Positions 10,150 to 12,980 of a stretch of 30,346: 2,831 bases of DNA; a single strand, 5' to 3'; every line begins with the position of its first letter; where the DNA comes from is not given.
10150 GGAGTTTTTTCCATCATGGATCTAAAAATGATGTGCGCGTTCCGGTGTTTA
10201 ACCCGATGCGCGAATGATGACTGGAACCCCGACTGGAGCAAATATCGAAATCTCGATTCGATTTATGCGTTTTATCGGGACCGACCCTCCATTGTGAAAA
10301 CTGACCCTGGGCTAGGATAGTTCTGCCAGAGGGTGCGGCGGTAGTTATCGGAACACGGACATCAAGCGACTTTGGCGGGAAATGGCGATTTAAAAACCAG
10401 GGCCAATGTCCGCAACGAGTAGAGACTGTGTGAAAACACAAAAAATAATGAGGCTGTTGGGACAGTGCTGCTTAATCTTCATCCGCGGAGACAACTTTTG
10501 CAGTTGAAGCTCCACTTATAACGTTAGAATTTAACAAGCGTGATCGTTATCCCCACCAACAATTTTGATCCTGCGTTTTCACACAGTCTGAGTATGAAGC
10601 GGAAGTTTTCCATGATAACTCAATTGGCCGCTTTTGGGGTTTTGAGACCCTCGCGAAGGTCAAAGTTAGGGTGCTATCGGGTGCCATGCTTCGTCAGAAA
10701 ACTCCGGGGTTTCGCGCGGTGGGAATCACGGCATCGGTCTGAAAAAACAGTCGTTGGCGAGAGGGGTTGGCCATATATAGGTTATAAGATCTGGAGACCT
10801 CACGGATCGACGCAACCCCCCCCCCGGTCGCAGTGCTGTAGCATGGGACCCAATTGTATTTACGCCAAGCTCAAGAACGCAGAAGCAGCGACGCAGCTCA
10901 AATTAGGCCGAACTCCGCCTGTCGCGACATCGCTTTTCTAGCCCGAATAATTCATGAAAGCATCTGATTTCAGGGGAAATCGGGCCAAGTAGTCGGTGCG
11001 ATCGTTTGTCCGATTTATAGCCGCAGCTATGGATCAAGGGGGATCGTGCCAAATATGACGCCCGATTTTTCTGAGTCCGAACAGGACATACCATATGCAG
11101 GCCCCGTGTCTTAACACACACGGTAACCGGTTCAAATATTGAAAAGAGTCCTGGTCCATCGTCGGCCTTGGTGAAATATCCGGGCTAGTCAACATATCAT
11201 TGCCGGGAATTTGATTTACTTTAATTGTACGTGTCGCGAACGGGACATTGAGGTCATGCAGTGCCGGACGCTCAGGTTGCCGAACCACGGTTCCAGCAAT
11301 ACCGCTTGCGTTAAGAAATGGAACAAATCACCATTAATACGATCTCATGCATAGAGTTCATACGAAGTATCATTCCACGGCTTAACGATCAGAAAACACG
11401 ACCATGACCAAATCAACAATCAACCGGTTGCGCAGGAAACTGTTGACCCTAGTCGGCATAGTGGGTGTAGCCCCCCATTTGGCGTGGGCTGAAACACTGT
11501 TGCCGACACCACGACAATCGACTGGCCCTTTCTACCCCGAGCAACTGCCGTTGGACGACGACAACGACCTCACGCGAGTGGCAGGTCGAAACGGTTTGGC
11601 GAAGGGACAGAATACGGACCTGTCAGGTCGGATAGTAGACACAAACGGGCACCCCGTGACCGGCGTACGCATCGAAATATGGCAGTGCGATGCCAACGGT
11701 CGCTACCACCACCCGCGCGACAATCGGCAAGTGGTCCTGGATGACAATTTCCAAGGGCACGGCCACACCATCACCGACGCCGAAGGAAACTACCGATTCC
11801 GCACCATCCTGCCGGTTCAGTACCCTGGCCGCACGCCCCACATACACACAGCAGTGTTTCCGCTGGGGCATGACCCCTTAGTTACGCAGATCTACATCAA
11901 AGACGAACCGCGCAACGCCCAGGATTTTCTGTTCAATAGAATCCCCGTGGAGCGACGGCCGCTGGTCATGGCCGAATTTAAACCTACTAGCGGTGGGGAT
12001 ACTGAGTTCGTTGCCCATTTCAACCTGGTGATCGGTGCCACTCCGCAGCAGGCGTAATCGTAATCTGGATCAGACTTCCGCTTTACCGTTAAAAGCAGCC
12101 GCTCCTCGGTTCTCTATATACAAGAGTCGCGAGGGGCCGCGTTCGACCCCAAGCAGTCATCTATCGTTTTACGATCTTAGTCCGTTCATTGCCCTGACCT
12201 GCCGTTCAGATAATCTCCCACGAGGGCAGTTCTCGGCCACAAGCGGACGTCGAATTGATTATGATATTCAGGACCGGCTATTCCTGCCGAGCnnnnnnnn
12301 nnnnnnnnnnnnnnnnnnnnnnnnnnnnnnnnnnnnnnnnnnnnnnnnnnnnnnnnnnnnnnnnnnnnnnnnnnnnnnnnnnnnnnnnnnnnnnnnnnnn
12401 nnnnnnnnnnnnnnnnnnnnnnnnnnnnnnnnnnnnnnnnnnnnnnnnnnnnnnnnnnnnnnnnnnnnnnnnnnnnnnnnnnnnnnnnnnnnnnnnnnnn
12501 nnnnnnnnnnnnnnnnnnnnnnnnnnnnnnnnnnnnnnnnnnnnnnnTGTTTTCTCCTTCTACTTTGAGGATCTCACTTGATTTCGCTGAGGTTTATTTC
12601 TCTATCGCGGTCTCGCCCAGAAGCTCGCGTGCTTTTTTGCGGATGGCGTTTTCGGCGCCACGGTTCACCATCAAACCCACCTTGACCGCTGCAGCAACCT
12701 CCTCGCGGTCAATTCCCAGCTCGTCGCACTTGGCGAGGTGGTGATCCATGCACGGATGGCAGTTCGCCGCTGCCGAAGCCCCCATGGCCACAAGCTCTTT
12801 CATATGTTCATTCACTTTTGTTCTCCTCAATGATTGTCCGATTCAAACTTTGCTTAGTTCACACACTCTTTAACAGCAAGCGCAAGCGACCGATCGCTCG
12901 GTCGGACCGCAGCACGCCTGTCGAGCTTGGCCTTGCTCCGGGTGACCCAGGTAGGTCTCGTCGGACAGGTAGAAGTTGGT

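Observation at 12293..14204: Operon of a CorE-like Cys-tailed ECF sigma factor, a Cys-tailed GST, an AhpD-like CxxC protein and a CPx5C membrane protein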

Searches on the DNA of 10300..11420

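Call 82: search_rna_families(source=window, start=10300, end=11420, threshold=evalue, max_evalue=1)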
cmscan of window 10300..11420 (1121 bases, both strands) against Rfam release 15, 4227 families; matches with E-value up to 1: 0.
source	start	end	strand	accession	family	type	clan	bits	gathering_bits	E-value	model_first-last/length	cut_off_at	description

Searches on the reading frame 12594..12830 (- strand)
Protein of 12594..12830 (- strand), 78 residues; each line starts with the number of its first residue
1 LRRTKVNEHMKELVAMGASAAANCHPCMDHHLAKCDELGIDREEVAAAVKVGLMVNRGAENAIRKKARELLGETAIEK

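Call 5: search_protein_families(library=ncbifam, proteins=[window:12594-12830:-], max_evalue=0.01)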
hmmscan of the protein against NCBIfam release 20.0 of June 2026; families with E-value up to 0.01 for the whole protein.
window:12594-12830:- (78 aa): 6 families
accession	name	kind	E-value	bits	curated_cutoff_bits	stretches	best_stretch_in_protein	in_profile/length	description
NF041537.1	ArsM_AhpD_UU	exception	7.5e-09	34.8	510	1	5-56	280-331/345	arsenite methyltransferase/AhpD domain selenoprotein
NF045649.1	2X_seleno_MduS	exception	6.3e-07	28.7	380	1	5-57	250-302/338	methyltransferase domain-containing selenoprotein MduS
TIGR00778.1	ahpD_dom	domain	5.1e-06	25.9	27.8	1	6-52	3-49/51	alkylhydroperoxidase AhpD family core domain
TIGR04169.1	perox_w_seleSAM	hypoth_equivalog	1.9e-05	24.7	120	1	5-60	38-93/109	arsenosugar biosynthesis-associated peroxidase-like protein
NF041047.1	GSU3128_fam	equivalog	3.2e-05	23.9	110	1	7-64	18-76/84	GSU3128 family (seleno)protein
TIGR00777.1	ahpD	subfamily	5.9e-05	23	191.95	1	10-59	116-165/177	alkylhydroperoxidase, AhpD family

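Call 6: search_protein_families(library=pfam, proteins=[window:12594-12830:-], max_evalue=0.01)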
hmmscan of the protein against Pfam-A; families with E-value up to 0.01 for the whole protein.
window:12594-12830:- (78 aa): 1 family
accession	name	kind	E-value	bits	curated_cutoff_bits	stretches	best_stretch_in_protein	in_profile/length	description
PF02627.25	CMD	-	1.3e-09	38.4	23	1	5-57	19-71/84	Carboxymuconolactone decarboxylase family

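Call 47: search_solved_structures(query=window:12594-12830:-, max_evalue=0.01, show_alignments=2)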
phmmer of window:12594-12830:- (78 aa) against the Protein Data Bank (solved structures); distinct sequences matched with E-value up to 0.01: 3.
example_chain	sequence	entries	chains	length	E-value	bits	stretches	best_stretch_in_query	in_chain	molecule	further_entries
1vke_A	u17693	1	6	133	5.8e-05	26.7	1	4-57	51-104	carboxymuconolactone decarboxylase family protein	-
1p8c_A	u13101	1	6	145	7.2e-05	26.4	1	4-57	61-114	conserved hypothetical protein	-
3bey_A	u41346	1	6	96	0.0016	22.1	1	5-59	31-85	Conserved protein O27018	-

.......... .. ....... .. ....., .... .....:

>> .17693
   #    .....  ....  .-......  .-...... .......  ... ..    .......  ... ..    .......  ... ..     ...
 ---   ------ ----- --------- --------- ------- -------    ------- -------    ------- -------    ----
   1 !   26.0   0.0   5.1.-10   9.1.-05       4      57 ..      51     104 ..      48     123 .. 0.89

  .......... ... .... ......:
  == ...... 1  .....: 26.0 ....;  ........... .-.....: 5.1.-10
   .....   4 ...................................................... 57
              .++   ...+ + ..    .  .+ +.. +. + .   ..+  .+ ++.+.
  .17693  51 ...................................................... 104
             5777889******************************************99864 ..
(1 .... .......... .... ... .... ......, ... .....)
